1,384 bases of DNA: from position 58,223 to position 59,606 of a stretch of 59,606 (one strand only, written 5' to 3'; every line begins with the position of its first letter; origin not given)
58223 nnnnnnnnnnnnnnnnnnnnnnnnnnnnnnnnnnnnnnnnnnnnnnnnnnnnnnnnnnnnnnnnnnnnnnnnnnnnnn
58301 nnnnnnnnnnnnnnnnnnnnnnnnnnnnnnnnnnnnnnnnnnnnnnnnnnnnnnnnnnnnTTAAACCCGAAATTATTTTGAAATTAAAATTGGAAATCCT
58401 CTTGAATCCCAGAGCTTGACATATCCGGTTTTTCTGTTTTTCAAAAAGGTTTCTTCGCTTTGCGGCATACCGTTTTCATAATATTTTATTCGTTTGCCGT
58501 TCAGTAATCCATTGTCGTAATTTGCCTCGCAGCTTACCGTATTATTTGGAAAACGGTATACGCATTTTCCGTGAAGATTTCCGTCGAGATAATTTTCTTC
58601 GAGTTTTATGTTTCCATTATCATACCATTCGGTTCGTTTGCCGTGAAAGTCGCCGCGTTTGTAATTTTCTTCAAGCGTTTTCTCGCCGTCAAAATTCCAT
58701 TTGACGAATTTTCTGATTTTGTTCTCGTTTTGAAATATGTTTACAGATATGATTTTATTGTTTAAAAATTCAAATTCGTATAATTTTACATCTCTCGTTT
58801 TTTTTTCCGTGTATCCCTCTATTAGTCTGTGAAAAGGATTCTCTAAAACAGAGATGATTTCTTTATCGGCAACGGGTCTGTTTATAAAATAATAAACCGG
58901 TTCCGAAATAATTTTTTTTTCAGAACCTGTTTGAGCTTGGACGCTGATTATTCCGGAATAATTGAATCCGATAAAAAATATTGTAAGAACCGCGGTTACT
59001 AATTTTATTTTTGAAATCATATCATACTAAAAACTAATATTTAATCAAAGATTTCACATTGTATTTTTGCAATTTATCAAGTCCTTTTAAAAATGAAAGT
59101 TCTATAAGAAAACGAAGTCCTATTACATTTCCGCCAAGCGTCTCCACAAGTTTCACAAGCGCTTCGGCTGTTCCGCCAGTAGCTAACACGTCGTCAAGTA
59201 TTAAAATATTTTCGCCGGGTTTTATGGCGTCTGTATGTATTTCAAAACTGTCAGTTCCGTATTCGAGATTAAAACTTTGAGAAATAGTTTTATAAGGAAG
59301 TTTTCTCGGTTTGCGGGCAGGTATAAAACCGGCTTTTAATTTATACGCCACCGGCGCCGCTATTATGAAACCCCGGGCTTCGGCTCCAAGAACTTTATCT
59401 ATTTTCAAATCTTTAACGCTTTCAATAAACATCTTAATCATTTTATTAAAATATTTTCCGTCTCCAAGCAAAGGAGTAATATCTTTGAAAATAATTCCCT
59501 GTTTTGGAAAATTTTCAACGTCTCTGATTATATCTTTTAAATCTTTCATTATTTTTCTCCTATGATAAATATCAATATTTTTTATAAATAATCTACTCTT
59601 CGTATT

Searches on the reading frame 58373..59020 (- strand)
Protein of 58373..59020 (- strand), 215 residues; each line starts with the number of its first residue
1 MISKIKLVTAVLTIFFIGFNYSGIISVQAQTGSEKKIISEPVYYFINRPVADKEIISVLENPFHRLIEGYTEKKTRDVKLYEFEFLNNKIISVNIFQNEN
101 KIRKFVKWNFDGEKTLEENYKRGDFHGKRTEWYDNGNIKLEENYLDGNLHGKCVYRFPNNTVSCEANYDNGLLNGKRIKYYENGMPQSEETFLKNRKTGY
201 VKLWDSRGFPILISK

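Call 46: search_protein_families(library=pfam, proteins=[window:58373-59020:-], max_evalue=0.001)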
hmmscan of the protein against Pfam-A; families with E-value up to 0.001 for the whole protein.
window:58373-59020:- (215 aa): 1 family
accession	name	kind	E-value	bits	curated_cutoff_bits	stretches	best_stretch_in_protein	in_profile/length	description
PF07661.19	MORN_2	-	9e-10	38.1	29.6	0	126-145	2-21/22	MORN repeat variant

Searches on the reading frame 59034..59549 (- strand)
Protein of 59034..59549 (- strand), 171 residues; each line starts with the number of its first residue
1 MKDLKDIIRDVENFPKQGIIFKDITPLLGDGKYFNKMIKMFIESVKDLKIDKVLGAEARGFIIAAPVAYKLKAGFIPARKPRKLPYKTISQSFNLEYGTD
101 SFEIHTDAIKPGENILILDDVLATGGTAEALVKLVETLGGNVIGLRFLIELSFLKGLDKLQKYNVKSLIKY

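Call 46: search_protein_families(library=pfam, proteins=[window:59034-59549:-], max_evalue=0.001)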
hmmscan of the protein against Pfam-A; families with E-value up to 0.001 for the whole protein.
window:59034-59549:- (171 aa): 1 family
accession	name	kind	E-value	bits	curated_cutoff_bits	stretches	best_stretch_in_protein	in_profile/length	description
PF00156.33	Pribosyltran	-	5.7e-11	42.4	26.3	1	38-149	19-124/158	Phosphoribosyl transferase domain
